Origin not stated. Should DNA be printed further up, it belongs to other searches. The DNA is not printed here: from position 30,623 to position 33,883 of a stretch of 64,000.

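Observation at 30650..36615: Six-kb insert of eukaryote-like secreted proteins (PR-5-like, PR-1/CAP-like, repeat protein, family member 4) splitting a folate/pterin gene neighbourhood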

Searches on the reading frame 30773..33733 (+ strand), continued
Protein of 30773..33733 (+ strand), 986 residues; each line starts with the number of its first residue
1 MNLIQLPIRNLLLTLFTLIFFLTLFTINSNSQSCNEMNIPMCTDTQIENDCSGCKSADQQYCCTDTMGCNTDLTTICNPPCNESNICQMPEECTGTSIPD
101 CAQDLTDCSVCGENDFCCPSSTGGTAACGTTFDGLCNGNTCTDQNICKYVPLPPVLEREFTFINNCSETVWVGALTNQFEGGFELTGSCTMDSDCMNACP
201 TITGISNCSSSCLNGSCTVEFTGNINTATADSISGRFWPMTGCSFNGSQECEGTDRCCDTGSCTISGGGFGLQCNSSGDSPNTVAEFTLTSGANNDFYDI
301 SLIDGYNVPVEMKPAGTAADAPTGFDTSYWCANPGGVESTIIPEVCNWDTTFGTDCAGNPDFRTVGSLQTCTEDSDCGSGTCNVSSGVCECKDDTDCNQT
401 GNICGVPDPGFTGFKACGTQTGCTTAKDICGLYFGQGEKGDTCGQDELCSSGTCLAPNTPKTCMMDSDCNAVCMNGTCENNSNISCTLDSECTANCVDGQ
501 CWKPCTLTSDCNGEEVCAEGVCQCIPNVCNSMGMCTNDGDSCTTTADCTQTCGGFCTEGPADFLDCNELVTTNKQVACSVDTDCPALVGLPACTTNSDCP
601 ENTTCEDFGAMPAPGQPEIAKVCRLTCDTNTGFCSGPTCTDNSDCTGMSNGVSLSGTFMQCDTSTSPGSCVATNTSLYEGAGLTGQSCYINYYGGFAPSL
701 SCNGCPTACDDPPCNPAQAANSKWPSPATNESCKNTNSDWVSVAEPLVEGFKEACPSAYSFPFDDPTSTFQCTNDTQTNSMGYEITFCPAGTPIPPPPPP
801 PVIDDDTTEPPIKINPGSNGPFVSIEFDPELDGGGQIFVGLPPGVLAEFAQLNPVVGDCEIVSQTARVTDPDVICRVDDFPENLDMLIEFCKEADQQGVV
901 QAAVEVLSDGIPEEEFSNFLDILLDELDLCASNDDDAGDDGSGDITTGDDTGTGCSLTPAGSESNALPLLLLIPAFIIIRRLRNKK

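Call 42: predict_structure(alignment_id=A1)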
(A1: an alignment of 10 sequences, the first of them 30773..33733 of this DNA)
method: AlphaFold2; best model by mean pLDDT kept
length: 986 residues; sequences in the alignment: 10
mean_pLDDT: 37.9   pTM: 0.27
mean pLDDT of the five models: 37.9, 37.7, 36.5, 36.4, 35.4
residues with pLDDT >= 90: 0; 70-90: 46; 50-70: 197; < 50: 743
segments of 3 or more residues with pLDDT < 50: 1-3, 27-155, 233-309, 314-461, 481-485, 488-491, 526-574, 588-591, 608-620, 646-658, 674-780, 790-969, 984-986
pLDDT, mean of each block of 10 residues (from residue 1): 50 69 51 26 41 35 34 30 28 31 36 44 42 36 36 49 64 54 64 69 72 77 60 47 28 26 23 25 43 35 34 40 24 22 24 21 23 43 37 29 25 21 21 21 22 35 53 52 48 54 57 53 49 38 29 22 23 51 53 61 58 31 69 70 47 41 66 46 22 27 23 28 24 24 25 23 24 32 58 27 24 26 30 29 28 24 24 25 30 26 30 34 35 25 26 25 37 55 48
secondary structure, 60 per line:
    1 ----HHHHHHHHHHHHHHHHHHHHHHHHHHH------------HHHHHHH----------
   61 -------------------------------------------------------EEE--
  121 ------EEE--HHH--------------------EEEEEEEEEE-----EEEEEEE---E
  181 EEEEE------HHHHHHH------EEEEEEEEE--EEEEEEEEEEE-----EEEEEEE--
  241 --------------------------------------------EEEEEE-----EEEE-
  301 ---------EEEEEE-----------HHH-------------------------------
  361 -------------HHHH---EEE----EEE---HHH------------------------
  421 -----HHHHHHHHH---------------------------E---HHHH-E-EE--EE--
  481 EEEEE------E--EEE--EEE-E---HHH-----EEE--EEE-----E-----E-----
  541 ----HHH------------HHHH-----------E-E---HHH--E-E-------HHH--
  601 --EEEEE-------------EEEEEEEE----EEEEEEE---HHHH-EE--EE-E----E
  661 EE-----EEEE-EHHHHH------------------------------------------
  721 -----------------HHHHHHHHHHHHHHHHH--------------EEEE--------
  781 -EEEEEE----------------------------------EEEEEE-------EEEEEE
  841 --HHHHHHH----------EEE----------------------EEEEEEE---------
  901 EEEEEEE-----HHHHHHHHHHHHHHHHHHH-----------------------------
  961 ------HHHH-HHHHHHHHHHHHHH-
elements in order (helices of 4 or more, strands of 3 or more residues): H5-31 H44-50 E116-118 E127-129 E155-164 E170-176 E180-185 H192-198 E205-213 E216-226 E232-238 E285-290 E296-299 E310-315 H374-377 E381-383 E388-390 H426-434 H466-469 E481-485 E495-497 E500-502 E516-518 E521-523 H560-563 E603-607 E621-628 E633-639 H643-646 E660-662 E668-671 H674-678 H738-754 E769-772 E782-787 E822-827 E835-840 H843-849 E860-862 E885-891 E901-907 H913-931 H967-970 H972-985
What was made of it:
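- On Thaumatin family (PF00314): The AF2 model is unusable (pLDDT 38, call 42).
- The AF2 model of the TLP failed (pLDDT 38, call 42), so the fold of the expanded domain II and the geometry of the cleft are unverified.
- Tried and rejected: AF2 of the full TLP with a 10-sequence alignment gave pLDDT 38 (call 42).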

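Call 51: search_protein_representatives(protein=window:30773-33733:+)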
Query: 986 residues. Proteins with E-value up to 0.001 (for the whole library): 1181; up to 1e-10: 250; up to 1e-30: 20. The best 150 are listed.
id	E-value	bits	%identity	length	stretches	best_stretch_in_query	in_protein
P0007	0.0e+00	1413.6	70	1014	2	370-982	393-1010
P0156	3.3e-137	475.4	56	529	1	12-482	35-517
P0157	4.8e-96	339.1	46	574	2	553-793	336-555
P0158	2.3e-95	336.8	45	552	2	118-455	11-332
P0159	1.0e-83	298.2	60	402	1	493-810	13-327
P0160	6.1e-82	292.4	46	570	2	157-456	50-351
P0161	6.0e-80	285.8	44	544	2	150-455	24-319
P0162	1.8e-77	277.6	61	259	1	542-790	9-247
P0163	2.4e-64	234.1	44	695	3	158-471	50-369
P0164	9.1e-59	215.6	64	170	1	814-983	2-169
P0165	1.0e-47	179.1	40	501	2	521-789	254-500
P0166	2.4e-42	161.2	54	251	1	157-339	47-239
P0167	1.6e-40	155.2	43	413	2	157-455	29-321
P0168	1.0e-38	149.2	41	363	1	157-451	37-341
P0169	3.7e-38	147.4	41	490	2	542-791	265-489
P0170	4.2e-35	137.3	40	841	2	550-790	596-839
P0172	9.4e-32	126.2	46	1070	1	805-977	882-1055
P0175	8.8e-28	113.0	42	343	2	150-359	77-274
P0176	7.0e-27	110.1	39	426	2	154-386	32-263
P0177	7.4e-27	110.0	37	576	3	186-431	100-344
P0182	5.6e-26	107.1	42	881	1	791-962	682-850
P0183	6.1e-26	107.0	41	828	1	811-977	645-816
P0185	7.8e-25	103.3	40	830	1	809-977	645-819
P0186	1.0e-24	102.9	50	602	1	811-934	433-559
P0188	2.1e-23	98.5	43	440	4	599-793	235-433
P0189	6.1e-22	93.7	41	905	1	804-983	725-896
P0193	9.5e-21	89.8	35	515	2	157-385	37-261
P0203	2.0e-18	82.1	39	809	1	804-979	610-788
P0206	3.3e-18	81.3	40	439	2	158-385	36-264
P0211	6.4e-18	80.4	38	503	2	158-422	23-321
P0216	2.8e-17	78.3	41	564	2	681-793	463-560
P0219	7.8e-17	76.8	40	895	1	818-941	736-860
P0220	1.2e-16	76.2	32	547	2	721-792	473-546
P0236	4.6e-16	74.2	33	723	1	810-982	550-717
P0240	5.7e-16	74.0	36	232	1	831-984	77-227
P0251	2.0e-15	72.2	35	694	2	156-431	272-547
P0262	8.3e-15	70.1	36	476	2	154-402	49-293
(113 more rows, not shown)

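Call 52: list_cluster_members(proteins=[P0157, P0158, P0160, P0161, P0163, P0165, P0167, P0169, P0170, P0177])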
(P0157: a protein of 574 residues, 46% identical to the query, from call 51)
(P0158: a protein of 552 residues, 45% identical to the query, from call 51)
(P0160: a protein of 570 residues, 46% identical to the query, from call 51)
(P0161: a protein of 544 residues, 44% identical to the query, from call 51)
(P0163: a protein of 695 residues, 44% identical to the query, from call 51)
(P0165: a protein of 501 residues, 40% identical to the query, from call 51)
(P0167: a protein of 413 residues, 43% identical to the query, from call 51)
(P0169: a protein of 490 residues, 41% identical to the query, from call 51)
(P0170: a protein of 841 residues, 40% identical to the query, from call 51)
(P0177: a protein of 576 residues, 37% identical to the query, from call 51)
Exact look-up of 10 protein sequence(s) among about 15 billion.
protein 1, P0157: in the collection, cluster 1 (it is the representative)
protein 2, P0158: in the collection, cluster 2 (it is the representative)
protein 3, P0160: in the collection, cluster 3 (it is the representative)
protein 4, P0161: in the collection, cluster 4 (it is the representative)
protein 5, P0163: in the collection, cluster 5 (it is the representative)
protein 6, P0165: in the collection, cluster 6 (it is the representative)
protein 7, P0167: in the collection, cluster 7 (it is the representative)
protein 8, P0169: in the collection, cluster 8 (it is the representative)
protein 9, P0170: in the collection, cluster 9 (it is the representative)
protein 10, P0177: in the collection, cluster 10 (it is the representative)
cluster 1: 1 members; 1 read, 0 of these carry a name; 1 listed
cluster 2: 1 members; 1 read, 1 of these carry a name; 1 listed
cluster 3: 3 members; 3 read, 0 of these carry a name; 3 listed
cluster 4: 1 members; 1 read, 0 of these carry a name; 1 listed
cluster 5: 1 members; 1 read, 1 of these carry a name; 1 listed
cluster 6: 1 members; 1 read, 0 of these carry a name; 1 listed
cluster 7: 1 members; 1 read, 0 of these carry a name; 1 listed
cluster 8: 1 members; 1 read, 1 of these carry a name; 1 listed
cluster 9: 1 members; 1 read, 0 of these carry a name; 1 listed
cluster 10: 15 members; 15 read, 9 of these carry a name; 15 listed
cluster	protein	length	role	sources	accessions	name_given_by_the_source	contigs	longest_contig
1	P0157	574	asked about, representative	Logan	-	-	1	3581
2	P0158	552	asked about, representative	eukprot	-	Clim_evm11s98 gene=Clim_evmTU11s98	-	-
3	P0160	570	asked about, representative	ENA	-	-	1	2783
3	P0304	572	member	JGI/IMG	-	-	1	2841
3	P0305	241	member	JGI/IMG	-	-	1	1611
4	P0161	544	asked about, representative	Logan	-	-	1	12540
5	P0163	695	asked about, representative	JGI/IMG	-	hypothetical protein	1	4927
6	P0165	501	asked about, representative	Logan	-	-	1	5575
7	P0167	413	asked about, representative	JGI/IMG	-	-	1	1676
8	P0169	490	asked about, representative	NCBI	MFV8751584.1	thaumatin family protein [Nannocystaceae bacterium ST9]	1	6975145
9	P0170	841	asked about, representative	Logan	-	-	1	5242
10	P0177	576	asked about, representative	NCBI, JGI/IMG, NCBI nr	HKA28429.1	MAG TPA: thaumatin family protein [Candidatus Binatia bacterium] | thaumatin family protein [Candidatus Binatia bacterium]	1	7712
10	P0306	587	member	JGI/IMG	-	Thaumatin family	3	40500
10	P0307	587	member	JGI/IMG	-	hypothetical protein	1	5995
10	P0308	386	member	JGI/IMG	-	hypothetical protein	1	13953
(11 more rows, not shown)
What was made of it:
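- One close relative of the TLP comes from the protist Corallochytrium (call 52).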

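Call 56: list_cluster_members(proteins=[P0176, P0188, P0193, P0206, P0211, P0216, P0220, P0251, P0175, P0262])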
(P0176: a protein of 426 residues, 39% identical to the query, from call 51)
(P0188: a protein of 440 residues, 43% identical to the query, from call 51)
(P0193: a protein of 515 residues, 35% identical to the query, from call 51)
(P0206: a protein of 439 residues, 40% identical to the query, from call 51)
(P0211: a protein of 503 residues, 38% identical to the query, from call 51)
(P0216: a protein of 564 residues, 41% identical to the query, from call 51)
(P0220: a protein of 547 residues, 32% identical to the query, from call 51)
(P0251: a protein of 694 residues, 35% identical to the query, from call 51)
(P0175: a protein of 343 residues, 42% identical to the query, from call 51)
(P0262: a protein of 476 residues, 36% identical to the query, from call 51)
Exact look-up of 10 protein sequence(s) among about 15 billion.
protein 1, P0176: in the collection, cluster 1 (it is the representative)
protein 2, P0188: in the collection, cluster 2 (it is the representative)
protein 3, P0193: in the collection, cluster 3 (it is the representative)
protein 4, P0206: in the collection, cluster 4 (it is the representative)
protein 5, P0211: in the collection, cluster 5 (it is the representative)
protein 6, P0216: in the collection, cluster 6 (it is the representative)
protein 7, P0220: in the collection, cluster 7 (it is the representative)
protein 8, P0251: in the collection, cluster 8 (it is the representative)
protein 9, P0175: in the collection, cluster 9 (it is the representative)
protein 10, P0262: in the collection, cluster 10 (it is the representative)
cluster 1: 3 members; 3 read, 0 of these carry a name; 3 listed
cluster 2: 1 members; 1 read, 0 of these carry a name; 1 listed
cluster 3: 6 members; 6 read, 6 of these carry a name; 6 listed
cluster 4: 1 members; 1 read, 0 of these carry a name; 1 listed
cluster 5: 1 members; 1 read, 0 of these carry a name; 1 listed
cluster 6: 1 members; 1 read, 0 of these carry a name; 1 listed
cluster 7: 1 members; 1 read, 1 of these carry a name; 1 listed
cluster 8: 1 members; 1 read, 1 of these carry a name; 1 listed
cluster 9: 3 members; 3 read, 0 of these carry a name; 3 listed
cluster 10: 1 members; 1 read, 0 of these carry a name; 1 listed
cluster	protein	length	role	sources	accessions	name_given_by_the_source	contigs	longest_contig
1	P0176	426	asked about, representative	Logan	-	-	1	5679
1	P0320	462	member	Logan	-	-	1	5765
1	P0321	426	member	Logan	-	-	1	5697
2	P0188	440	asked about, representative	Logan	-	-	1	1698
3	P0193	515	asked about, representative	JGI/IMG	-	hypothetical protein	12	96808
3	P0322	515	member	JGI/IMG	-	hypothetical protein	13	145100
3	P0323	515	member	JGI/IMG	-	hypothetical protein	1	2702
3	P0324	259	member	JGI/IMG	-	hypothetical protein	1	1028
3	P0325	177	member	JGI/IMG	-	hypothetical protein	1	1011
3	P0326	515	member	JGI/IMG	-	hypothetical protein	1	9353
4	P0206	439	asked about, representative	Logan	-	-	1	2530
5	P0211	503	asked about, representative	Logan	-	-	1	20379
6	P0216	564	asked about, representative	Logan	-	-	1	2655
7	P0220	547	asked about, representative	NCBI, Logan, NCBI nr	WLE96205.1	MAG: thaumatin family protein [Candidatus Electrothrix communis]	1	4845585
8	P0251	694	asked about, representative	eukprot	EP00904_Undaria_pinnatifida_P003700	jgi/Undpi1/13330/HiC_scaffold_8.g02989.m1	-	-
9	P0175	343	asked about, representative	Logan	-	-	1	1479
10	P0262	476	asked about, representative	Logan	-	-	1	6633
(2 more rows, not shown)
